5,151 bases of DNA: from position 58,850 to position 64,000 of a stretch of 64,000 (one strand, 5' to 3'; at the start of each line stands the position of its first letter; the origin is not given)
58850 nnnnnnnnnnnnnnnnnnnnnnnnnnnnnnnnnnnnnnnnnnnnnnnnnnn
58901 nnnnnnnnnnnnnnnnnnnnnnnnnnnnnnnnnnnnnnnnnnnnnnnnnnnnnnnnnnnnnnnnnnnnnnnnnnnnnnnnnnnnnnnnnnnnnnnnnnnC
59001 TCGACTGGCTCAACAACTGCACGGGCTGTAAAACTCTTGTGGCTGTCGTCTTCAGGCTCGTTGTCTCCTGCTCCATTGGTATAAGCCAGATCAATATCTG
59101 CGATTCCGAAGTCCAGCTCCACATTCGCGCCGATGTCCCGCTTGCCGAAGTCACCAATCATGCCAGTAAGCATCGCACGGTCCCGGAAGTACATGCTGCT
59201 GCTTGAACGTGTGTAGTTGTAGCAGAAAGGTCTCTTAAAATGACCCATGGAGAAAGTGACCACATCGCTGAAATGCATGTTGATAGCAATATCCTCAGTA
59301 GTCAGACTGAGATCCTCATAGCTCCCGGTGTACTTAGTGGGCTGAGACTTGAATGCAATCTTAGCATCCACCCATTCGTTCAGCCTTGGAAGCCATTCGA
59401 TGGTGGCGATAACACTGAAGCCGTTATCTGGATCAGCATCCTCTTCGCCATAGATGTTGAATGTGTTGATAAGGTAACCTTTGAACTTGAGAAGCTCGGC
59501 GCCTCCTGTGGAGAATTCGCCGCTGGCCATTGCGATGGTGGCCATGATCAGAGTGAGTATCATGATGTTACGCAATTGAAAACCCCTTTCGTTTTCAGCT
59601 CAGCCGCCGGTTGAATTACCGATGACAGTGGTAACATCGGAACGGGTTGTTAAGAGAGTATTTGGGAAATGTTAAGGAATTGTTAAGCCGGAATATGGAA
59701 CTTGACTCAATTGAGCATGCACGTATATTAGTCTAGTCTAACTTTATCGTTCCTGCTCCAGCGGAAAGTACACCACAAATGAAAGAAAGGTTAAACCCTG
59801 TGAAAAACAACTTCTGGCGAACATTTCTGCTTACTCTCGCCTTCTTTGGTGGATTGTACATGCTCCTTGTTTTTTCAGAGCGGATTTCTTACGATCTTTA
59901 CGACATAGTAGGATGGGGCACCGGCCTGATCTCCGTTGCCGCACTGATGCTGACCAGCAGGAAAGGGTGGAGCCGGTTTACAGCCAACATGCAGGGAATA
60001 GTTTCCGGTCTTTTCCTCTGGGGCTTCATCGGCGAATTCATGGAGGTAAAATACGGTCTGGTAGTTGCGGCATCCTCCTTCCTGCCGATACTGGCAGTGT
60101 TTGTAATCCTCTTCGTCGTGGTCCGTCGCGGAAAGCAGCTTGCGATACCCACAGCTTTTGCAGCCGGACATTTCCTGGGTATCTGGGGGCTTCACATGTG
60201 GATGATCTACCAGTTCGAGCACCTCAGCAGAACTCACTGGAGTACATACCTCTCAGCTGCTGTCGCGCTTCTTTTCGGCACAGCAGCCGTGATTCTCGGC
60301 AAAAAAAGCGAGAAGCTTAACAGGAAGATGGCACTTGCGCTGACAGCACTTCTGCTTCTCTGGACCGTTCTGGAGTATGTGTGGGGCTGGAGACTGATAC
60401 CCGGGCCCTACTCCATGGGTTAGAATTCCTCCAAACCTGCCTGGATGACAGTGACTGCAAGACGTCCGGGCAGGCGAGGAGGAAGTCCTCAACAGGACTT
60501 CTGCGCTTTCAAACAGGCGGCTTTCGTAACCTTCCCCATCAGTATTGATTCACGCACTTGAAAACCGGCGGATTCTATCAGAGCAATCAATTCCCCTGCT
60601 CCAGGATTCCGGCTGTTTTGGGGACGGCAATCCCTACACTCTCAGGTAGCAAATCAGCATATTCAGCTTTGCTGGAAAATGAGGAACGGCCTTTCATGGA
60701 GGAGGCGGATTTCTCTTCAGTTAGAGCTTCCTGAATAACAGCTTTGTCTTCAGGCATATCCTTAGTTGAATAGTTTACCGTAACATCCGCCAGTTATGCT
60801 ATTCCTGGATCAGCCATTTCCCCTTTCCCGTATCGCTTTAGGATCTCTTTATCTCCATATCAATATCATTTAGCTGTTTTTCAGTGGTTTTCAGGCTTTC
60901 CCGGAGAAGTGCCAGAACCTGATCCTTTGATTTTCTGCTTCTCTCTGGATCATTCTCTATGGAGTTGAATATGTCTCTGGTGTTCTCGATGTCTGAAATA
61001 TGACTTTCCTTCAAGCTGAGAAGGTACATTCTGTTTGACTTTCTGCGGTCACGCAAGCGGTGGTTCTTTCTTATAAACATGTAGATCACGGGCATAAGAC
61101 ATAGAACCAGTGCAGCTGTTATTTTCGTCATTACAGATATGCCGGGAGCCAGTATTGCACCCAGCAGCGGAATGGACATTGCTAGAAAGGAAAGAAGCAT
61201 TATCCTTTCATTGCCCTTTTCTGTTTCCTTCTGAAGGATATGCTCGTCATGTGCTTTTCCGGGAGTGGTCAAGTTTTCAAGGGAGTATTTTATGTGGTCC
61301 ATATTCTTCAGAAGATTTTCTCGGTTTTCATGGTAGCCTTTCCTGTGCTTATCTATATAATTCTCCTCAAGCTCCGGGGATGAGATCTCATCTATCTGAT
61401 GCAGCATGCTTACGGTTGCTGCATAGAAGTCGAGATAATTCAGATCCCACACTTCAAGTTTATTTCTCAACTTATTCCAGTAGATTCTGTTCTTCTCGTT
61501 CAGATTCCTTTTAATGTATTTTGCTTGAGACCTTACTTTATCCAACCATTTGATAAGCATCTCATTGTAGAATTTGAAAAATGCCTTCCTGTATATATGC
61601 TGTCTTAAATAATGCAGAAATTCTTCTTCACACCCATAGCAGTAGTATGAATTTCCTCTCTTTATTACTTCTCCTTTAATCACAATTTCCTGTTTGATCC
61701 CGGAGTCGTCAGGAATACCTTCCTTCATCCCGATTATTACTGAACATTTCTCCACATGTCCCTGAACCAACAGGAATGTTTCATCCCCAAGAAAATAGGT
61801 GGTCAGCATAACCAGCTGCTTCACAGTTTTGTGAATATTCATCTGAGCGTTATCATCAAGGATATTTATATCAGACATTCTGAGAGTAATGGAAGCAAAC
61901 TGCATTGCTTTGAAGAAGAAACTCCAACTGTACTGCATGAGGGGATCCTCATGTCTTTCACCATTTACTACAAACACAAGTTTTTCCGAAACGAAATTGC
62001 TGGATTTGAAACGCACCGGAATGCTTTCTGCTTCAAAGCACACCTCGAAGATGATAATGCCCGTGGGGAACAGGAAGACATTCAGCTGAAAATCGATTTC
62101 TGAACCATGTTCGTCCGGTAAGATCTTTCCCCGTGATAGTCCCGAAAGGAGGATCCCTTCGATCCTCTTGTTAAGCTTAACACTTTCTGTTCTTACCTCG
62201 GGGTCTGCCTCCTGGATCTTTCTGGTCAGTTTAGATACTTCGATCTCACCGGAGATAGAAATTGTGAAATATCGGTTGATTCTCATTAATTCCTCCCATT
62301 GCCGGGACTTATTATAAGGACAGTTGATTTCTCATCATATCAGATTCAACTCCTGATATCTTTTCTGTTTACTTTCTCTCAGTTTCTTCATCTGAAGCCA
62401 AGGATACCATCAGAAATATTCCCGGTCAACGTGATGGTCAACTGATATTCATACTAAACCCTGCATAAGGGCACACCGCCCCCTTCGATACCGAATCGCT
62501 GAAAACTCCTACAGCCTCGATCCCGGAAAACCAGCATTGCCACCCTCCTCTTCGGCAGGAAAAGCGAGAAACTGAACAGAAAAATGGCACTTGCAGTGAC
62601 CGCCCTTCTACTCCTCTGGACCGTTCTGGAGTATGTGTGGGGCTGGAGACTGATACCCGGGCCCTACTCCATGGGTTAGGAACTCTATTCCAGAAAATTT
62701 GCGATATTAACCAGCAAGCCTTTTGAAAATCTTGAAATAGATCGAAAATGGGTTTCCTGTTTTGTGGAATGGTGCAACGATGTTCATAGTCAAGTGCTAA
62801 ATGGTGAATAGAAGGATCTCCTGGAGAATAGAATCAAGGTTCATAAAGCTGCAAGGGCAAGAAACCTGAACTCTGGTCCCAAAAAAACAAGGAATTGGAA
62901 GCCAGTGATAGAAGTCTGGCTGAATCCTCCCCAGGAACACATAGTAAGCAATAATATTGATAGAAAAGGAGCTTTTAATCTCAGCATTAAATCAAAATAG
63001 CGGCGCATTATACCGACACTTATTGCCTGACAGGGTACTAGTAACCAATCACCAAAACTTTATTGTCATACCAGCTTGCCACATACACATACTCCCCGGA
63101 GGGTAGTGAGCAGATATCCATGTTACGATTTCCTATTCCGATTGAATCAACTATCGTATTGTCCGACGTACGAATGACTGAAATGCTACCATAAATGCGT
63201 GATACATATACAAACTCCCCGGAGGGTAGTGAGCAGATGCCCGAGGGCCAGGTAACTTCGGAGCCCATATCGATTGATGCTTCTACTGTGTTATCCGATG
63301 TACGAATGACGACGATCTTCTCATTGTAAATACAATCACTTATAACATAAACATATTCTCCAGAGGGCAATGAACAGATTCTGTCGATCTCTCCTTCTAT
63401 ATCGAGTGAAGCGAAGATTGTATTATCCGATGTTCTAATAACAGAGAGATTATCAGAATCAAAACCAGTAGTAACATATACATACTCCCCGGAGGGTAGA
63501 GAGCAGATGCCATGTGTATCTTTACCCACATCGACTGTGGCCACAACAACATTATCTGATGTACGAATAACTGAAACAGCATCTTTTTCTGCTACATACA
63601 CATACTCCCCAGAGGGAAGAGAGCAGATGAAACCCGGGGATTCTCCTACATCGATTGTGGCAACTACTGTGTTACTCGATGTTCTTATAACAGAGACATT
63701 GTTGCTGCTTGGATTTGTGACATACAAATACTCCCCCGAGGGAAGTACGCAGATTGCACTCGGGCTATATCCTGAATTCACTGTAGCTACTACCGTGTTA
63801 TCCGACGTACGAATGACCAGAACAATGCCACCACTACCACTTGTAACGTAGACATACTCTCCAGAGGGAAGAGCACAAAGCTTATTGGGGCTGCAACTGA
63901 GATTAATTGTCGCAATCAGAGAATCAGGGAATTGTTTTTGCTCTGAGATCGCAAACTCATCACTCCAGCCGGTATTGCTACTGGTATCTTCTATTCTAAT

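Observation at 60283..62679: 2.1-kb AT-rich insertion in the 3' end of a membrane-protein gene, bounded by att-like direct repeats and carrying an orphan two-TM protein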

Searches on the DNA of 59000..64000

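Call 48: search_rna_families(source=window, start=59000, end=64000, threshold=evalue, max_evalue=1)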
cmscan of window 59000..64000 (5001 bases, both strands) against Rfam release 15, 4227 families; matches with E-value up to 1: 0.
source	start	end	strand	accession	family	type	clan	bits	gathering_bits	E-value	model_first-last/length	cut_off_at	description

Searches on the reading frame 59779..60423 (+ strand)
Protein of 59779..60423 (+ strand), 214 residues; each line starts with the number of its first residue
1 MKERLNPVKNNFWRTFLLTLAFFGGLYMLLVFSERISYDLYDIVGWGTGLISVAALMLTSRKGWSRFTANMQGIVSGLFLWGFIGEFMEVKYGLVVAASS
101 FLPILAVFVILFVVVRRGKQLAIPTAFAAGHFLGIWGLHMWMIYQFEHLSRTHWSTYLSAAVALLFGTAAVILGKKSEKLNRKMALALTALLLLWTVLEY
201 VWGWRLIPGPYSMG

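Call 6: search_protein_families(library=pfam, proteins=[window:59779-60423:+], max_evalue=1)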
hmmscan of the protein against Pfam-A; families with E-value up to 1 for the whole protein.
window:59779-60423:+ (214 aa): 0 families

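Call 8: search_protein_families(library=padloc, proteins=[window:59779-60423:+], max_evalue=1)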
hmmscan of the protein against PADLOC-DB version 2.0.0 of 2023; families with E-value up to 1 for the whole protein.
window:59779-60423:+ (214 aa): 0 families

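Call 9: search_protein_families(library=ncbifam, proteins=[window:59779-60423:+], max_evalue=1)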
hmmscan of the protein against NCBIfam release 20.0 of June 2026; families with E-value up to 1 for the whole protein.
window:59779-60423:+ (214 aa): 1 family
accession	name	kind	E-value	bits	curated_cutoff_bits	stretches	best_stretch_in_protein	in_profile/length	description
TIGR04402.2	mob_CxxC_CxxC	subfamily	0.083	13.1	70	1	151-204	28-83/180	mobilome CxxCx(11)CxxC protein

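Call 12: find_encoding_contigs(protein=window:59779-60423:+, flank=10000, max_places=10)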
Protein window:59779-60423:+ (214 aa): 1 contig read that carries it; 1 place shown.
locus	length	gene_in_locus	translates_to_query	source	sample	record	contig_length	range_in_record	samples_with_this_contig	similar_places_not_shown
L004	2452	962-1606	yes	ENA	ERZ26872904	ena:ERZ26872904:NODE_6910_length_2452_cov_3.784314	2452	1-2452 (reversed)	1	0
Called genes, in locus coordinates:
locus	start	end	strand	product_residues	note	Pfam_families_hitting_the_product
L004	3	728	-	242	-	?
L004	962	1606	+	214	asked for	-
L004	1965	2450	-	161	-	?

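Call 33: find_homologous_proteins(query=window:59779-60423:+, max_evalue=0.001)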
Query window:59779-60423:+ (214 aa): 65 proteins with E <= 0.001 among 2016 candidates.
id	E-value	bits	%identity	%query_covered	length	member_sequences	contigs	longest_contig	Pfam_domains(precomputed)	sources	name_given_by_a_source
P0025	1.3e-134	465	100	100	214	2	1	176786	-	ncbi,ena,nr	ncbi:MAG: hypothetical protein K8S62_11055 [Candidatus Sabulitectum sp.]|nr:hypothetical protein [Ca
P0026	1.3e-115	403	88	97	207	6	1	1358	-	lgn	-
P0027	2.0e-106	373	80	97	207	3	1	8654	-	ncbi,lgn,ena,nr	ncbi:MAG: hypothetical protein KAH31_07410 [Candidatus Sabulitectum sp.]|nr:hypothetical protein [Ca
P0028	1.6e-104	367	80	97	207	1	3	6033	-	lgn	-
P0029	7.1e-86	306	67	97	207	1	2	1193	-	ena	-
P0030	6.6e-70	254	60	96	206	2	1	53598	-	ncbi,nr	ncbi:MAG: hypothetical protein K8S15_04440 [Candidatus Aegiribacteria sp.]|nr:hypothetical protein [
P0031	3.7e-68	248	59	96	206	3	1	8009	-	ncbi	-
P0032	1.5e-67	246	58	99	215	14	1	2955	-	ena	-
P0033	3.9e-67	244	59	96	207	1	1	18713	-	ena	-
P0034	1.4e-66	243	58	96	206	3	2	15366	-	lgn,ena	-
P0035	1.6e-66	242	61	93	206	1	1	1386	-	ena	-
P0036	1.6e-66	242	61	93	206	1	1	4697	-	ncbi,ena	-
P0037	3.2e-66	241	58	96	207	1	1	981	-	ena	-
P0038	5.2e-66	241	58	96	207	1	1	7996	-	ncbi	-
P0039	3.6e-65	238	56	96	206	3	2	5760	-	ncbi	-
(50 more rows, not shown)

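Call 38: find_related_loci(query=window:59779-60423:+, collection=genome_contigs, flank=6000)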
Query window:59779-60423:+ (214 aa) in genome_contigs; peptide patterns used: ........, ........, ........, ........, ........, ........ (x = any residue, [..] = any of these).
36 stretches matched a pattern; 20 encode a relative of the query (tblastn E <= 1e-3); 20 distinct loci.
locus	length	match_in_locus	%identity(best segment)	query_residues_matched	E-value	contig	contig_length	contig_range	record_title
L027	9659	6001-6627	81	6-214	4e-108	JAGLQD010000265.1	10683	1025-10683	MAG: Candidatus Sabulitectum sp. isolate RS_8_35 ROV157_8.bin.35.fa_265, whole genome shotgun sequence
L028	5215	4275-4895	84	8-214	8e-107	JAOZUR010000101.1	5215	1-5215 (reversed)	MAG: Candidatus Sabulitectum sp. isolate GMC8.metabat2.149 GMC8_21744_length_5215_cov_55.343798, whole genome shotgun se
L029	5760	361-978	56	8-213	2e-67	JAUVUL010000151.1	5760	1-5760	MAG: Candidatus Aegiribacteria sp. isolate CSMAG_791 CSMAG_791_k141_404776_length_5760_cov_7.0000, whole genome shotgun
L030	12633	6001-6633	59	3-213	4e-63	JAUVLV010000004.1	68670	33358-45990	MAG: Candidatus Aegiribacteria sp. isolate CSMAG_515 CSMAG_515_k141_694786_length_68670_cov_30.0244, whole genome shotgu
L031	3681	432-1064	58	1-213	1e-61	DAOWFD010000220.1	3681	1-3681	MAG TPA_asm: Candidatus Aegiribacteria sp. isolate CSMAG_1956 CSMAG_1956_k141_307683_length_3681_cov_10.0000, whole geno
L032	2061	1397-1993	53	15-213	7e-59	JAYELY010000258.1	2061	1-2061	MAG: candidate division WOR-3 bacterium isolate MAG095 MAG095_258, whole genome shotgun sequence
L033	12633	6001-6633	56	3-213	4e-57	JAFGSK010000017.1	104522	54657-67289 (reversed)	MAG: candidate division WOR-3 bacterium isolate Zod_Metabat.887 k87_1545195, whole genome shotgun sequence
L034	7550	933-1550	50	8-213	9e-56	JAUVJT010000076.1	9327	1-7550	MAG: Candidatus Stahlbacteria bacterium isolate CSMAG_461 CSMAG_461_k127_2747379_length_9327_cov_19.3661, whole genome s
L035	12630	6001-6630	50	4-213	1e-53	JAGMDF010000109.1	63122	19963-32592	MAG: candidate division WOR-3 bacterium isolate RS_17_4 ZL495.bin.4.fa_109, whole genome shotgun sequence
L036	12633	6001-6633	45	4-214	6e-50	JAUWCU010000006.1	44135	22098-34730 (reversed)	MAG: Candidatus Stahlbacteria bacterium isolate CSMAG_2146 CSMAG_2146_k141_75075_length_44135_cov_12.8864, whole genome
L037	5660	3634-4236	43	14-214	5e-47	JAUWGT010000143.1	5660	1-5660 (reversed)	MAG: Candidatus Stahlbacteria bacterium isolate CSMAG_2249 CSMAG_2249_k141_854416_length_5660_cov_10.0000, whole genome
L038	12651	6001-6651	41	1-213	3e-45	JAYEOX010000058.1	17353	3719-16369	MAG: Candidatus Neomarinimicrobiota bacterium isolate MAG018 MAG018_58, whole genome shotgun sequence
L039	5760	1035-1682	41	2-213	3e-45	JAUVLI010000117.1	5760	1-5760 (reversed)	MAG: Candidatus Neomarinimicrobiota bacterium isolate CSMAG_502 CSMAG_502_k141_354485_length_5760_cov_10.0000, whole gen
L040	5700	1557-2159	42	13-213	2e-40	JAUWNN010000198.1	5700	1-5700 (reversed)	MAG: candidate division WOR-3 bacterium isolate CSMAG_2425 CSMAG_2425_k141_393322_length_5700_cov_6.7420, whole genome s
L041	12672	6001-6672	41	1-214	4e-40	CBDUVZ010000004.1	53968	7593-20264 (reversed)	MAG TPA_asm: uncultured bacterium isolate SRR22302353_binner123_Refined_16 genome assembly, contig: ERZ25073599.88, whol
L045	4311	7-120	66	176-213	3e-12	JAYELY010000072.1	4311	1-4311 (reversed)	MAG: candidate division WOR-3 bacterium isolate MAG095 MAG095_72, whole genome shotgun sequence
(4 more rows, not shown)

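Call 86: search_protein_families(library=phrogs, proteins=[window:59779-60423:+], max_evalue=0.01)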
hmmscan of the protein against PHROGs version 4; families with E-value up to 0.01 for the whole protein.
window:59779-60423:+ (214 aa): 0 families

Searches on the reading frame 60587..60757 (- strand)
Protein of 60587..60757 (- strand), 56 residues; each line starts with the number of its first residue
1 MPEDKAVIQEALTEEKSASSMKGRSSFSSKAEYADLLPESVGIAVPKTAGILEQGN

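Call 6: search_protein_families(library=pfam, proteins=[window:60587-60757:-], max_evalue=1)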
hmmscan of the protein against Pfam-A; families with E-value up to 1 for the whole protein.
window:60587-60757:- (56 aa): 0 families

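Call 8: search_protein_families(library=padloc, proteins=[window:60587-60757:-], max_evalue=1)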
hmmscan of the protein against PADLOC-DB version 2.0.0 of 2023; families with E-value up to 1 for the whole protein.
window:60587-60757:- (56 aa): 0 families

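Call 9: search_protein_families(library=ncbifam, proteins=[window:60587-60757:-], max_evalue=1)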
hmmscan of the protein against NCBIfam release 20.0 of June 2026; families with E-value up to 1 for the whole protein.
window:60587-60757:- (56 aa): 0 families

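Call 86: search_protein_families(library=phrogs, proteins=[window:60587-60757:-], max_evalue=0.01)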
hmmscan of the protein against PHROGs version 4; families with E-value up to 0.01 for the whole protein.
window:60587-60757:- (56 aa): 0 families
